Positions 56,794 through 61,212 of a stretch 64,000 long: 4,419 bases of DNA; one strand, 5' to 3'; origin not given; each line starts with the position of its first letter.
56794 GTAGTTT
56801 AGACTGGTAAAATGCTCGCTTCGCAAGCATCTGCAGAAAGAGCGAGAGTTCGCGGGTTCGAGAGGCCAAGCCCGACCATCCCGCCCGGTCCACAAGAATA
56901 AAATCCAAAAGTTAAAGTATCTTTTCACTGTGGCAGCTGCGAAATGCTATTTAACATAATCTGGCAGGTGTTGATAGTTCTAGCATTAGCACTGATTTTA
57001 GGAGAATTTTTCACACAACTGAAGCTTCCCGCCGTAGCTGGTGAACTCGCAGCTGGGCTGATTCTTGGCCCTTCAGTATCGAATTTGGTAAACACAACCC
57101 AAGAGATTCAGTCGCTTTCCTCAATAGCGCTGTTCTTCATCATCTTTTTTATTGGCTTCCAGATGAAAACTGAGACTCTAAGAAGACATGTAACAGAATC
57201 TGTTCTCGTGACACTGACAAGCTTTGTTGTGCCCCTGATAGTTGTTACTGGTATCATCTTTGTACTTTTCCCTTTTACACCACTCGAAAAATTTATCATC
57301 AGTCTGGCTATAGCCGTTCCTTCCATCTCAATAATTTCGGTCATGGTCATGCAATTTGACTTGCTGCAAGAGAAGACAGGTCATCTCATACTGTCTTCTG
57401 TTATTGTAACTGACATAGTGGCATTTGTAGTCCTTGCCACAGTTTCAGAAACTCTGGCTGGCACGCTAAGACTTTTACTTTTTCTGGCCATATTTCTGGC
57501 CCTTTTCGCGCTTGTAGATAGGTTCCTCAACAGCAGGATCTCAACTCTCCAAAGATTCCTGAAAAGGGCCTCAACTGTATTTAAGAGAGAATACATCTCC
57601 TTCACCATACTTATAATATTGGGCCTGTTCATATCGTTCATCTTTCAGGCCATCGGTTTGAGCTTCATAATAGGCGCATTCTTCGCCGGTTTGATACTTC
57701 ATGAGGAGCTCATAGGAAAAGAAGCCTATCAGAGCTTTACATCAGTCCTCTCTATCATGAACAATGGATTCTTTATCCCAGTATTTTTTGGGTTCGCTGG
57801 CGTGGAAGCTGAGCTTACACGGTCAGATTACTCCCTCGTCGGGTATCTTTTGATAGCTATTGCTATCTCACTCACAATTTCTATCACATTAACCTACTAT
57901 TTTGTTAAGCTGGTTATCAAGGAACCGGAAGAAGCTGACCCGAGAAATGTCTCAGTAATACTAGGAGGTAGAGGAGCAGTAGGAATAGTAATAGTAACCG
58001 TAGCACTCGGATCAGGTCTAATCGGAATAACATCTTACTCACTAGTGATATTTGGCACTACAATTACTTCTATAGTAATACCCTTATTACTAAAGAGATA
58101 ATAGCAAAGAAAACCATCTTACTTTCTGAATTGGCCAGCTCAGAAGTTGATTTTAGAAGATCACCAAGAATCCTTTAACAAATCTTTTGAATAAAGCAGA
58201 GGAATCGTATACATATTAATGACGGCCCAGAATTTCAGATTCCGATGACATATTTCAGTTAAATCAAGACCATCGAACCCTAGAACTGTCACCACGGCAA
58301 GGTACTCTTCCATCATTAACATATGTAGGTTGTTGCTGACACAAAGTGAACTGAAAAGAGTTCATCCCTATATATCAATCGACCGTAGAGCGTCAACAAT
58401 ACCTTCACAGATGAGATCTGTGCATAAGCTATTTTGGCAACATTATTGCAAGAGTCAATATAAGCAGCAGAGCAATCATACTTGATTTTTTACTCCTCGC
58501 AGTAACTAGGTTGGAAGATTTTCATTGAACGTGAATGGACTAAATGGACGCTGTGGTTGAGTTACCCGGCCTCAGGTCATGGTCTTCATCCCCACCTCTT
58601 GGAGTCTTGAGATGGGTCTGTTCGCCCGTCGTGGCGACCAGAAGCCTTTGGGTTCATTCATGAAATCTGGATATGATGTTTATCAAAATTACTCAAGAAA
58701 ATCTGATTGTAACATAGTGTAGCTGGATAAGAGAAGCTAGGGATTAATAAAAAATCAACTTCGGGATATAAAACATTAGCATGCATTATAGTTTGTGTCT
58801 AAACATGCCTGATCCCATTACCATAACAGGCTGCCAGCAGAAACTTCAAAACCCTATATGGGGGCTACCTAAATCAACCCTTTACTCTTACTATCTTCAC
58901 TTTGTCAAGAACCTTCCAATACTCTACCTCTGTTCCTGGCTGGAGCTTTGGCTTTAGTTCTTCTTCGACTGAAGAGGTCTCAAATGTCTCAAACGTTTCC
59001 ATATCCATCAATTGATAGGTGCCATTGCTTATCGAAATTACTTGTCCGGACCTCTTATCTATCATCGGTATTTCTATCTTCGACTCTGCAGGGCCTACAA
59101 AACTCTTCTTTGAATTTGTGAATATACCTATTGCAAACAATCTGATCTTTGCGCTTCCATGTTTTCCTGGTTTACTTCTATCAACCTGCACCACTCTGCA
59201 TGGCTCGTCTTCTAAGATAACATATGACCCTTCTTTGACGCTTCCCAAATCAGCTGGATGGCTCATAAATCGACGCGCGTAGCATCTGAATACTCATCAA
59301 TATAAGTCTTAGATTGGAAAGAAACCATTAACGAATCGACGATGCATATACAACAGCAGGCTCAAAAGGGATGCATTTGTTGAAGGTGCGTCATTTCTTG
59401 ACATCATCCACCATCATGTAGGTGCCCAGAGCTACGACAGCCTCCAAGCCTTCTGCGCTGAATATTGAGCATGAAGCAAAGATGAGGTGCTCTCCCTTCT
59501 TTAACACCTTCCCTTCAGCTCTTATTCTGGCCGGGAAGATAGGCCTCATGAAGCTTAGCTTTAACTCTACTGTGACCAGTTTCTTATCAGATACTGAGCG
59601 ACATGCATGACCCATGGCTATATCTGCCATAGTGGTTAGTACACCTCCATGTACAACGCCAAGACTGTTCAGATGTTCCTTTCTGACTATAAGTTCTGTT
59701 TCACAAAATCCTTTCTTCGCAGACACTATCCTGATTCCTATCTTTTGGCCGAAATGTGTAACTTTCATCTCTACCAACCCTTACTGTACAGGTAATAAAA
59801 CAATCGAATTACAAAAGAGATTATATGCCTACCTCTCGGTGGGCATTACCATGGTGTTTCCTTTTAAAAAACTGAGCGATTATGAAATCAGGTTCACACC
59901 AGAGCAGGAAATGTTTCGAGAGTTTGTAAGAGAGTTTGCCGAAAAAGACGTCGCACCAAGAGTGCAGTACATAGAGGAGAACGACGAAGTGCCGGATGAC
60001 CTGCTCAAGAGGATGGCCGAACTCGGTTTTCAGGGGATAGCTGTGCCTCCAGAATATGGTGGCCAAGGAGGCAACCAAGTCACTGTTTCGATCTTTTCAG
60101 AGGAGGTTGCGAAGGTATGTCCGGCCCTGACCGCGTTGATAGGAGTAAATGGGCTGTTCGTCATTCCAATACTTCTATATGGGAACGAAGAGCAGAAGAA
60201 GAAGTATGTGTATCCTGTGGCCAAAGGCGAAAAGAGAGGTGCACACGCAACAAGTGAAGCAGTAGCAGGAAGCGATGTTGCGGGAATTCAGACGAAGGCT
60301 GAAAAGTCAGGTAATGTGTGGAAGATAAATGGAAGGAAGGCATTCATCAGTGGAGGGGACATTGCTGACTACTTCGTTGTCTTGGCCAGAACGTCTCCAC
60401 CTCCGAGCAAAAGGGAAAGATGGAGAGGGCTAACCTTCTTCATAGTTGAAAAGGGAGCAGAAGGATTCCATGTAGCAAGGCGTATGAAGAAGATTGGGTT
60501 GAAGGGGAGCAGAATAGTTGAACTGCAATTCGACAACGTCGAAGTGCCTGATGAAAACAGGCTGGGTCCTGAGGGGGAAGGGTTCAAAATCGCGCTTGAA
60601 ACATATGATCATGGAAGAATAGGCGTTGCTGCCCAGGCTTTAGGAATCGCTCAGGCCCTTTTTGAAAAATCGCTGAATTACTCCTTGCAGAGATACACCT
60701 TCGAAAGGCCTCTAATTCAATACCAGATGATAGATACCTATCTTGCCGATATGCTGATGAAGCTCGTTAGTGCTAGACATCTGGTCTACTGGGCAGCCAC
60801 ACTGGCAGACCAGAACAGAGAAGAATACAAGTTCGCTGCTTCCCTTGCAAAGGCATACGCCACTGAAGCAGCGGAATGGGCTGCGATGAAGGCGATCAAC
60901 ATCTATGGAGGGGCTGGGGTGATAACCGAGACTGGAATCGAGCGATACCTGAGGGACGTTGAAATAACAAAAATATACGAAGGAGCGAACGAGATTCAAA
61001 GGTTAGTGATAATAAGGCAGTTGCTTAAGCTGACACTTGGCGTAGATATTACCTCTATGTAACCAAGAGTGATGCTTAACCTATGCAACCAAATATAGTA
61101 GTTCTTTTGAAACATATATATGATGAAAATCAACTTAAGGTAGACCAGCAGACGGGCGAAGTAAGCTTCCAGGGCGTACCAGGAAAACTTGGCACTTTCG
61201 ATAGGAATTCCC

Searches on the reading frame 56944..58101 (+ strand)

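Call 45: search_protein_families(library=pfam, proteins=[window:56944-58101:+], max_evalue=0.00001)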
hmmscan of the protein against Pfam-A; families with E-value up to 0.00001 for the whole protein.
window:56944-58101:+ (385 aa): 1 family
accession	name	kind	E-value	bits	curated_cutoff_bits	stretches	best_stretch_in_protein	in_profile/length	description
PF00999.27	Na_H_Exchanger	-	1.6e-35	123.2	26.2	1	14-383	5-369/375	Sodium/hydrogen exchanger, transmembrane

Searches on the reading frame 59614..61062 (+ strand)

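Call 45: search_protein_families(library=pfam, proteins=[window:59614-61062:+], max_evalue=0.00001)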
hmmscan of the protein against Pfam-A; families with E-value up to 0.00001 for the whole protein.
window:59614-61062:+ (482 aa): 4 families
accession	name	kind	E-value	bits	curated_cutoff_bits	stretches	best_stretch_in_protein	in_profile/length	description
PF00441.29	Acyl-CoA_dh_1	-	3.5e-41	141.3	22.4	1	321-471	1-150/150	Acyl-CoA dehydrogenase, C-terminal domain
PF02771.21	Acyl-CoA_dh_N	-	1.7e-34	119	22.9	1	95-206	1-113/113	Acyl-CoA dehydrogenase, N-terminal domain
PF02770.24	Acyl-CoA_dh_M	-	8.3e-23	80.8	33.3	1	211-309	2-97/97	Acyl-CoA dehydrogenase, middle domain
PF08028.16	Acyl-CoA_dh_2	-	6.2e-16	59.3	22.7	1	336-459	1-133/134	Acyl-CoA dehydrogenase, C-terminal domain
